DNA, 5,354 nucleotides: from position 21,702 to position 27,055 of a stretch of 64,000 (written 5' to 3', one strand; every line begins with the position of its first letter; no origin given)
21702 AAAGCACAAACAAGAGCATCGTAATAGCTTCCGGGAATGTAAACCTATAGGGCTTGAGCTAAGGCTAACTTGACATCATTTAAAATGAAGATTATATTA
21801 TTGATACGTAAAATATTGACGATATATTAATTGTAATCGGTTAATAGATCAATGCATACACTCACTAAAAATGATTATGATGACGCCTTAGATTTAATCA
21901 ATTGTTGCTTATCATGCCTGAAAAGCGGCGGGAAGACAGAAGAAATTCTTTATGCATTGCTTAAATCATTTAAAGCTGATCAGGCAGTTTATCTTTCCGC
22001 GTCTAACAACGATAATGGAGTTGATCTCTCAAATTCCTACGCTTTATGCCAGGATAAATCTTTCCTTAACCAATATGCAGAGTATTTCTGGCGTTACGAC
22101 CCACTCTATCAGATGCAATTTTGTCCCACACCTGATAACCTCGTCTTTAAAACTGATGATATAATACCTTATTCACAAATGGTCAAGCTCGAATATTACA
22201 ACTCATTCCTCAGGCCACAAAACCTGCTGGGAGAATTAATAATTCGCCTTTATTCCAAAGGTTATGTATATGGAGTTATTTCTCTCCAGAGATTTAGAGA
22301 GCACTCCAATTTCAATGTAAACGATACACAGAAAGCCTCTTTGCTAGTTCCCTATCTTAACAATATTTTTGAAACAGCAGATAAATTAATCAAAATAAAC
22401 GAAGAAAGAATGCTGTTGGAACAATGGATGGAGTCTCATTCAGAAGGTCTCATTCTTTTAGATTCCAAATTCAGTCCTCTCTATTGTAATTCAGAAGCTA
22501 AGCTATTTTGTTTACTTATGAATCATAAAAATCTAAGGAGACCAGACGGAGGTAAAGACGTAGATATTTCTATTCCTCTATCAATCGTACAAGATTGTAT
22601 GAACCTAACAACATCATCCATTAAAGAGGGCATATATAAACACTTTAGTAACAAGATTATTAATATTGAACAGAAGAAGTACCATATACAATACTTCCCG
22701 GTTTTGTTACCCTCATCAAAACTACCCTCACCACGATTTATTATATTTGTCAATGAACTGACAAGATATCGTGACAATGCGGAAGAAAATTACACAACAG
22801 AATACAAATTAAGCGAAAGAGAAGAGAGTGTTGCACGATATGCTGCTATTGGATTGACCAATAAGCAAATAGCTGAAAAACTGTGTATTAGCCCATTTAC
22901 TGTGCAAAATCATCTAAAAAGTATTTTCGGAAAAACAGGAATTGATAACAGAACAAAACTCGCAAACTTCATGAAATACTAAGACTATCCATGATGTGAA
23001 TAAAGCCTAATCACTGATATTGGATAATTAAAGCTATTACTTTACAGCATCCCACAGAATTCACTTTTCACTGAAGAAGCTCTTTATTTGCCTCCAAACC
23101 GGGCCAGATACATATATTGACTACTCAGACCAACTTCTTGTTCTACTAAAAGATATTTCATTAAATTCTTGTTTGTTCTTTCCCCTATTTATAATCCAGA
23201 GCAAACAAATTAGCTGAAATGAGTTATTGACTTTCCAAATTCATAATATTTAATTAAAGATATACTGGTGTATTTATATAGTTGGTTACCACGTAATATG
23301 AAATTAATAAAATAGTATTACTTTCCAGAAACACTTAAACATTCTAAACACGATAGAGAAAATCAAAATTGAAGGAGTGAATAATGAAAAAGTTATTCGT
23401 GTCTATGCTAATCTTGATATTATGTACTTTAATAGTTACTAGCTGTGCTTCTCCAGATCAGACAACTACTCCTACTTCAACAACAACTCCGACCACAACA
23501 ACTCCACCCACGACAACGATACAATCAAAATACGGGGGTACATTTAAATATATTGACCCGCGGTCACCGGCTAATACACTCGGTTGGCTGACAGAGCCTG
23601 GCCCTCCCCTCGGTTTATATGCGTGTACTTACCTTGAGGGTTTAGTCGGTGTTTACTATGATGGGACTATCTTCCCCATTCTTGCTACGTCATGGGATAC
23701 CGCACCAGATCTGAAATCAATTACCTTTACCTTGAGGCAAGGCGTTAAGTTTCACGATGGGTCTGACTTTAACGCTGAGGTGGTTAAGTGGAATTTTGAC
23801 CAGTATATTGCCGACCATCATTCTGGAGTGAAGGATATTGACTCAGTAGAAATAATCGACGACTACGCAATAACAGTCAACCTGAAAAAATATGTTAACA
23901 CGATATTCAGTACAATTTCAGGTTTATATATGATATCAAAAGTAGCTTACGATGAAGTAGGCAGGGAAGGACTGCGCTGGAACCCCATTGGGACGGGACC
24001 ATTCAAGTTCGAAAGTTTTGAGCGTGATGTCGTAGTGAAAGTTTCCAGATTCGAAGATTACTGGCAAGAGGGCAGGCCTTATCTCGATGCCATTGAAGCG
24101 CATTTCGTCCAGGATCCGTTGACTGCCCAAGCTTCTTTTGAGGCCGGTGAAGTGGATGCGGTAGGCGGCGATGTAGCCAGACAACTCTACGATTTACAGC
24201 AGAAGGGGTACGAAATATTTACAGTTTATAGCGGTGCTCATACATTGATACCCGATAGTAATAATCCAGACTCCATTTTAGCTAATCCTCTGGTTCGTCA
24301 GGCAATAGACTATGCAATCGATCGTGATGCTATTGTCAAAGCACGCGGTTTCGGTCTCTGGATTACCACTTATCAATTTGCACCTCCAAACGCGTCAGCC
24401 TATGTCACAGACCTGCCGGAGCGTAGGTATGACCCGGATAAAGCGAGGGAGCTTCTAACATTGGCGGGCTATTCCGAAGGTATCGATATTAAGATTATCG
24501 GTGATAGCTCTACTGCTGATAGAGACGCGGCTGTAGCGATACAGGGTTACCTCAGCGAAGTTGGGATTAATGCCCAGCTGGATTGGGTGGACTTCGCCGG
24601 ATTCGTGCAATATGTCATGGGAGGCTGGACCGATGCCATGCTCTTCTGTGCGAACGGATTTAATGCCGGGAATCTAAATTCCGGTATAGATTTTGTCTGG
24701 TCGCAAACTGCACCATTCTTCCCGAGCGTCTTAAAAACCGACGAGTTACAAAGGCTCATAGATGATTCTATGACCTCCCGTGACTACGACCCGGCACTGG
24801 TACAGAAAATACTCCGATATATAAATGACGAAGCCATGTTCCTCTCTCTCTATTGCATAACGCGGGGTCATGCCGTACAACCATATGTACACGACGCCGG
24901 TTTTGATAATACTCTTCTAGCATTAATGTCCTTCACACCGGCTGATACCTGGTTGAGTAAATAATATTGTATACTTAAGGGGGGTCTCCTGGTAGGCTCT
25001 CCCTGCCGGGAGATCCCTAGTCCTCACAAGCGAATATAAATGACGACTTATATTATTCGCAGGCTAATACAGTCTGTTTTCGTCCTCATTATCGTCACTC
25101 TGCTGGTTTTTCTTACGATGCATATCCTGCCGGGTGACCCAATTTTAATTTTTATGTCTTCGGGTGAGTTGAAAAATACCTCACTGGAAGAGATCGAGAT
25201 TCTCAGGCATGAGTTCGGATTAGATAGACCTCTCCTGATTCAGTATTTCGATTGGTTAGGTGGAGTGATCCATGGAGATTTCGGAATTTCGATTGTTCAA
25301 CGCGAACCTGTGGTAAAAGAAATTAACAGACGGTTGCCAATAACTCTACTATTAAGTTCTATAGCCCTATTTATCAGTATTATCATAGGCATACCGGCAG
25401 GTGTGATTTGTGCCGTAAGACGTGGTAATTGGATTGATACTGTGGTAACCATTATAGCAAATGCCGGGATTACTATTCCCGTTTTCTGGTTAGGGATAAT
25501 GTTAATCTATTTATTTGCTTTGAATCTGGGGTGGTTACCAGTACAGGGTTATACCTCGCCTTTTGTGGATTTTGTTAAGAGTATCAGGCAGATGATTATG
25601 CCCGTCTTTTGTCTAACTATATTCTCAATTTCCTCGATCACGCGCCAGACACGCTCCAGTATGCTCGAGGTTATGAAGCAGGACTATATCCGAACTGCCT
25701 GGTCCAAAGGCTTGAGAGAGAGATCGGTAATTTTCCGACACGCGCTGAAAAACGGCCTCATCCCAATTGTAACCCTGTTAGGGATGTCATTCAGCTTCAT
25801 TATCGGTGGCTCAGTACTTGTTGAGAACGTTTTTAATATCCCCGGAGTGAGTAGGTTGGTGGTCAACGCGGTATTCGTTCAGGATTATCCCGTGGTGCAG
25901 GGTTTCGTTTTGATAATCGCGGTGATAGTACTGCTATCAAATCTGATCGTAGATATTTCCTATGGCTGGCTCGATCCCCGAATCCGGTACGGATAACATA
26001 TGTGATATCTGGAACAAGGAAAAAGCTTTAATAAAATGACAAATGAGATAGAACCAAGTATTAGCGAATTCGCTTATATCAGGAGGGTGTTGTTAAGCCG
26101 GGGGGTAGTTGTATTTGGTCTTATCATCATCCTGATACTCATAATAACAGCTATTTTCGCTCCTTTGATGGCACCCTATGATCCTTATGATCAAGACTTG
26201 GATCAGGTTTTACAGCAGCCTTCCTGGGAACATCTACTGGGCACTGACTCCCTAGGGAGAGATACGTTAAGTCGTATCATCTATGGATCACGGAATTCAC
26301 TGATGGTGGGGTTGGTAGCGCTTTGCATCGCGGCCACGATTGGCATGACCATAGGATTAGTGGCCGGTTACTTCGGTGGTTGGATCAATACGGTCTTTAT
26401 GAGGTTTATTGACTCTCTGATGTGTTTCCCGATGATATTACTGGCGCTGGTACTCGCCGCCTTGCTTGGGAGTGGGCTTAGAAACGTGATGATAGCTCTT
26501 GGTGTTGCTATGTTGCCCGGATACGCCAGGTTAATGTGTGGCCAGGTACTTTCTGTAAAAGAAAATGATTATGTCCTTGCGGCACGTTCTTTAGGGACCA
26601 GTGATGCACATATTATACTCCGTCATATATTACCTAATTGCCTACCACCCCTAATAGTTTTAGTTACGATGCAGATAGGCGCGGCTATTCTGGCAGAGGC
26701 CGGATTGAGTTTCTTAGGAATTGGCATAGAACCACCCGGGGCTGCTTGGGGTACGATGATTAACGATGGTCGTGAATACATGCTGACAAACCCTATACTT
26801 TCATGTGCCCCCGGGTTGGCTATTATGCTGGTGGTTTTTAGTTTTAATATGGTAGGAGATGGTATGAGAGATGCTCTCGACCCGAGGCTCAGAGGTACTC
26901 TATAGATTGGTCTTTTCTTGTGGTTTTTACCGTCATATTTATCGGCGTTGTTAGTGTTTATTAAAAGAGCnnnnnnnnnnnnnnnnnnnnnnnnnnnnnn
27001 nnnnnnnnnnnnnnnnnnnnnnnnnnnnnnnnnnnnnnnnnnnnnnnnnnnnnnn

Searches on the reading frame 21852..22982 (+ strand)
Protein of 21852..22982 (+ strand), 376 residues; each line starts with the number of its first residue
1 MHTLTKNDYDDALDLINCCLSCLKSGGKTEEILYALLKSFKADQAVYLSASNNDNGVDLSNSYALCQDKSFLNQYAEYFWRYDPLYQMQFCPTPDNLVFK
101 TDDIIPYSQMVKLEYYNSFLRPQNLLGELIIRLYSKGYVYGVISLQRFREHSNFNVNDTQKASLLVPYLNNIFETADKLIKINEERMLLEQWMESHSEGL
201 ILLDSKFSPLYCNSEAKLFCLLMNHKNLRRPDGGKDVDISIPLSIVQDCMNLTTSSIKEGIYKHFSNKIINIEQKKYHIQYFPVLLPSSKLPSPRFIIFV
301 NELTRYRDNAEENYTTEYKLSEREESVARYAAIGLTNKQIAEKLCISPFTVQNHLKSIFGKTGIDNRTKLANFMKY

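Call 5: search_protein_families(library=pfam, proteins=[window:21852-22982:+], max_evalue=0.01)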
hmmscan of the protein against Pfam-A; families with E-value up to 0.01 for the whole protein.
window:21852-22982:+ (376 aa): 3 families
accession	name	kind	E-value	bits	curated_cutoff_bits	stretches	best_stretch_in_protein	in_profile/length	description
PF00196.25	GerE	-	2.7e-15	56.2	23.5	1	320-373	3-56/57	Bacterial regulatory proteins, luxR family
PF13936.12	HTH_38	-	0.0027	17.9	27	1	320-356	7-42/44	Helix-turn-helix domain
PF13384.12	HTH_23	-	0.0036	17.5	24.6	1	322-356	6-39/50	Homeodomain-like domain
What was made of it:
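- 21852..22982 (+): LuxR-type regulator (C-terminal GerE helix-turn-helix, unannotated N-terminal domain); conserved member of the cluster. Pfam GerE E 2.7e-15 (call 5).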

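Call 30: search_protein_families(library=ncbifam, proteins=[window:21852-22982:+], max_evalue=0.00001)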
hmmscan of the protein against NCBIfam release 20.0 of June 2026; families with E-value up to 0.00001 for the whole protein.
window:21852-22982:+ (376 aa): 11 families
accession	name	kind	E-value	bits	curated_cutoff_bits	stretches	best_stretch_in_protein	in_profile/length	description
NF041232.1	BagY_FevT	exception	1.5e-12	47.1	700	1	317-371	294-348/367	LuxR family transcriptional regulator BagY/FevT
NF052366.1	photon_PedR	equivalog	2.2e-12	47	120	1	319-372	2-55/74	photosynthetic electron transport-dependent transcriptional regulator PedR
TIGR03020.2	EpsA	equivalog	1.2e-10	41.4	170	1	306-369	177-240/247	XrtB/PEP-CTERM-associated transcriptional regulator EpsA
NF007403.0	PRK09935.1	equivalog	5.2e-10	39.3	271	1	309-375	139-205/210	fimbria biosynthesis transcriptional regulator FimZ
NF047785.1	respo_reg_MadR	equivalog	2.3e-07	30.4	300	1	314-369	143-198/209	MadR family response regulator transcription factor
TIGR03541.1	reg_near_HchA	equivalog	5.4e-07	29.4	215.6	1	313-363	165-215/232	PA1136 family autoinducer-binding transcriptional regulator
NF050132.1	TransRegAbsR2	equivalog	6.2e-07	28.5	850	1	320-370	531-581/582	LuxR family transcriptional regulator AbsR2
NF007505.1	PRK10100.1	equivalog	8.1e-07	28.9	250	1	307-370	132-195/204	biofilm master transcriptional regulator CsgD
NF007935.0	PRK10651.1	equivalog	2.6e-06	26.8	250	1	306-371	142-207/216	two-component system response regulator NarL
NF052445.1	RespRegMctR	equivalog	4.7e-06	26.2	300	1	315-373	140-198/205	two-component system response regulator MctR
NF007708.0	PRK10403.1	equivalog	7.3e-06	25.6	343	0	300-367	134-201/215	nitrate/nitrite response regulator protein NarP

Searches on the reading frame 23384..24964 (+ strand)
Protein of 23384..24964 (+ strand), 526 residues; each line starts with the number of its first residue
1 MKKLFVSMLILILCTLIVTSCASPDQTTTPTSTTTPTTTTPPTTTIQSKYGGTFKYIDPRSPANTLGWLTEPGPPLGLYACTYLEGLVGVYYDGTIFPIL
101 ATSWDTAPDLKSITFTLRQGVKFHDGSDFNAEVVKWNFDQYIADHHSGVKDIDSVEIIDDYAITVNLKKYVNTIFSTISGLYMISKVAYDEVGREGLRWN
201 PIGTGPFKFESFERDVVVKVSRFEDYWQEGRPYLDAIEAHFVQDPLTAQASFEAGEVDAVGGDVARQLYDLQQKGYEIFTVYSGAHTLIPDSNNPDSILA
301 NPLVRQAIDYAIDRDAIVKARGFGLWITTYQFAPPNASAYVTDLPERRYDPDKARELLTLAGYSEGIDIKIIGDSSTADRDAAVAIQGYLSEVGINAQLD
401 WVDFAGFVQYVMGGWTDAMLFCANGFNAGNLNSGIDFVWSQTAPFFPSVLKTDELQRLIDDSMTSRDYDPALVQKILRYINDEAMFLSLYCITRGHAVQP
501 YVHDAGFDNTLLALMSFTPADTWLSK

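Call 5: search_protein_families(library=pfam, proteins=[window:23384-24964:+], max_evalue=0.01)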
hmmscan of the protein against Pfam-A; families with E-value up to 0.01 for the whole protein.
window:23384-24964:+ (526 aa): 2 families
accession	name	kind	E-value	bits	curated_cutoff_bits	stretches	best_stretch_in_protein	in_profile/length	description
PF00496.27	SBP_bac_5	-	8.1e-72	242.8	32.4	1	96-421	2-344/368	Bacterial extracellular solute-binding proteins, family 5 Middle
PF21827.1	New_glue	-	0.00076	19.6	31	1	1-47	1-45/94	New glue protein family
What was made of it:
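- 23384..24964 (+): SBP_bac_5 lipoprotein, the substrate-binding protein of an Opp/Dpp-type ABC importer. Pfam SBP_bac_5 E 8e-72 (call 5).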

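Call 30: search_protein_families(library=ncbifam, proteins=[window:23384-24964:+], max_evalue=0.00001)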
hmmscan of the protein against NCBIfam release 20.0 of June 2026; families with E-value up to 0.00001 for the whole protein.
window:23384-24964:+ (526 aa): 9 families
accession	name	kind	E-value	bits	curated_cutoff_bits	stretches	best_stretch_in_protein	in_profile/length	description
NF011942.0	PRK15413.1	equivalog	1.8e-44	152.3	594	1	80-403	55-384/512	glutathione ABC transporter substrate-binding protein GsiB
TIGR02294.1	nickel_nikA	equivalog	1.4e-42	145.9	393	1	85-492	37-473/501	nickel ABC transporter substrate-binding protein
NF047575.1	opine_bind_CntA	exception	1.3e-34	119.6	800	1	85-489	67-502/535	staphylopine-dependent metal ABC transporter substrate-binding lipoprotein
NF045468.1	Opp5A_nikA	equivalog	2.5e-34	118.6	600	1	85-369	46-323/488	nickel ABC transporter substrate-binding protein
NF045467.1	Opp4A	equivalog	4.3e-33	114.4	650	1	145-469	146-501/556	oligopeptide ABC transporter substrate-binding protein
NF043070.1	DppA_dipep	equivalog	1.1e-20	73.7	1005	1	95-426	73-436/535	dipeptide ABC transporter periplasmic-binding protein DppA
TIGR04028.1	SBP_KPN_01854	hypoth_equivalog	1.8e-20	73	468.5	1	96-368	44-336/509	TIGR04028 family ABC transporter substrate-binding protein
NF011689.0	PRK15109.1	equivalog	1.3e-16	60.4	560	1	151-397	156-411/547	ABC transporter substrate-binding protein SapA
NF011684.0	PRK15104.1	equivalog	5.3e-15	55.1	947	1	153-503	160-522/543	oligopeptide ABC transporter substrate-binding protein OppA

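Call 72: search_solved_structures(query=window:23384-24964:+, max_evalue=1e-20)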
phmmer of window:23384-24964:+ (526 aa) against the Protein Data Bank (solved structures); distinct sequences matched with E-value up to 1e-20: 28.
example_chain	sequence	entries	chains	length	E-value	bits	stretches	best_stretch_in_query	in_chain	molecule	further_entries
1uqw_A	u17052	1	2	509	4.5e-39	137.8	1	80-406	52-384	PUTATIVE BINDING PROTEIN YLIB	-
6hlx_A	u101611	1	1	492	1.2e-36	129.8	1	63-414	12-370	AgaA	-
8upi_A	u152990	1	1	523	5.8e-29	104.4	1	91-405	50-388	Peptide ABC transporter substrate-binding protein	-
5u4o_A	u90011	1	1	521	7.4e-29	104.1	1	85-411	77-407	ABC transporter substrate-binding protein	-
4wed_A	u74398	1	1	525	1.9e-28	102.7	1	85-406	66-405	ABC transporter, periplasmic solute-binding protein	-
6ofq_A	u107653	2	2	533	2.4e-28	102.4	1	152-441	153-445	Heme-binding protein A / AI-2 binding protein A | Heme-binding protein A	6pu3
7kz8_A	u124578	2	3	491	1.5e-26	96.5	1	88-425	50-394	Peptide/nickel transport system substrate-binding protein AapF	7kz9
5yh5_A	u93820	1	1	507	2.6e-26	95.7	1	87-370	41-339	Nickel ABC transporter substrate-binding protein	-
5yhe_A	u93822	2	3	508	2.6e-26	95.7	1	87-370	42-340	Nickel ABC transporter substrate-binding protein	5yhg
5yh8_A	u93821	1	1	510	2.7e-26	95.6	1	87-370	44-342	Nickel ABC transporter substrate-binding protein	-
8z1z_F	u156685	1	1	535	2.1e-25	92.7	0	195-421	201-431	Dipeptide-binding protein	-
1dpe_A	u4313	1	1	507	4.2e-25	91.7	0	195-420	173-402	DIPEPTIDE-BINDING PROTEIN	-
4oer_A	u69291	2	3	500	4.5e-25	91.6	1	84-365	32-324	NikA protein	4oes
1dpp_A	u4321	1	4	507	4.6e-25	91.6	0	195-420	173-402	DIPEPTIDE BINDING PROTEIN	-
8z1y_F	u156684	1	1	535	4.6e-25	91.6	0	195-419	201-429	Dipeptide-binding protein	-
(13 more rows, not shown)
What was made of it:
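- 23384..24964 (+): Nearest solved structures are YliB/GsiB and the opine-binding AgaA (call 72).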

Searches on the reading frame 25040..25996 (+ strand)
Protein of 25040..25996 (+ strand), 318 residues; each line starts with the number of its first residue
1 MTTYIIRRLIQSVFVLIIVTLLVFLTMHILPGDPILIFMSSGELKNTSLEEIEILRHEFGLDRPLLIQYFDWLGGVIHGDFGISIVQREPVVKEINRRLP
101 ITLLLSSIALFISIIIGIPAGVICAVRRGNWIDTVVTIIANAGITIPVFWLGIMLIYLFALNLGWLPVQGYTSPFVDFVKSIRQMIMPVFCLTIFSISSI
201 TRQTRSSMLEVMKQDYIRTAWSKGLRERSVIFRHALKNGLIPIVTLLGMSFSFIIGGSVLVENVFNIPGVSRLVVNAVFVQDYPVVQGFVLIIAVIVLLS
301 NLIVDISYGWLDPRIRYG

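Call 69: search_protein_families(library=pfam, proteins=[window:25040-25996:+], max_evalue=0.00001)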
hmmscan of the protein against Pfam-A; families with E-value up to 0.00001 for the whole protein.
window:25040-25996:+ (318 aa): 2 families
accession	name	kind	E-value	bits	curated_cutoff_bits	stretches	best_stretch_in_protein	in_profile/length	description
PF00528.27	BPD_transp_1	-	3.2e-44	151.3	26.4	1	117-316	1-183/184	Binding-protein-dependent transport system inner membrane component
PF19300.4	BPD_transp_1_N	-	1.9e-15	57.5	23.8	1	1-105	1-113/114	Binding-prot-dependent transport system membrane comp, N-term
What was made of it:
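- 25040..25996 (+): ABC permease 1. Pfam BPD_transp_1 plus BPD_transp_1_N (call 69).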

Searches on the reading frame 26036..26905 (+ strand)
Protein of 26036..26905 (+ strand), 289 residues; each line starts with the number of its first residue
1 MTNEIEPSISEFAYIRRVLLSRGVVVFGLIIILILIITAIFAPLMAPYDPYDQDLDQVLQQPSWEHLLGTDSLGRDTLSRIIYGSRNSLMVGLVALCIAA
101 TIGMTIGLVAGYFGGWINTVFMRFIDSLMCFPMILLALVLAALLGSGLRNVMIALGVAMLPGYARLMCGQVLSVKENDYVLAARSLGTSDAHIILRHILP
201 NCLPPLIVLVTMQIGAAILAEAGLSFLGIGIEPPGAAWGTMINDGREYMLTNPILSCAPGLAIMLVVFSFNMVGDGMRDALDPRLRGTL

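Call 69: search_protein_families(library=pfam, proteins=[window:26036-26905:+], max_evalue=0.00001)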
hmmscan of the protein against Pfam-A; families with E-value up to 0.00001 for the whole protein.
window:26036-26905:+ (289 aa): 2 families
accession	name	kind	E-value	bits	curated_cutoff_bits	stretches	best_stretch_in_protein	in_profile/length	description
PF00528.27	BPD_transp_1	-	4.6e-35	121.4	26.4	1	103-286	1-183/184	Binding-protein-dependent transport system inner membrane component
PF12911.12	OppC_N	-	1.9e-12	47.3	23.9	1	12-62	3-53/53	N-terminal TM domain of oligopeptide transport permease C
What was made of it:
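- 26036..26905 (+): ABC permease 2 (OppC-like). Pfam BPD_transp_1 plus OppC_N (call 69).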
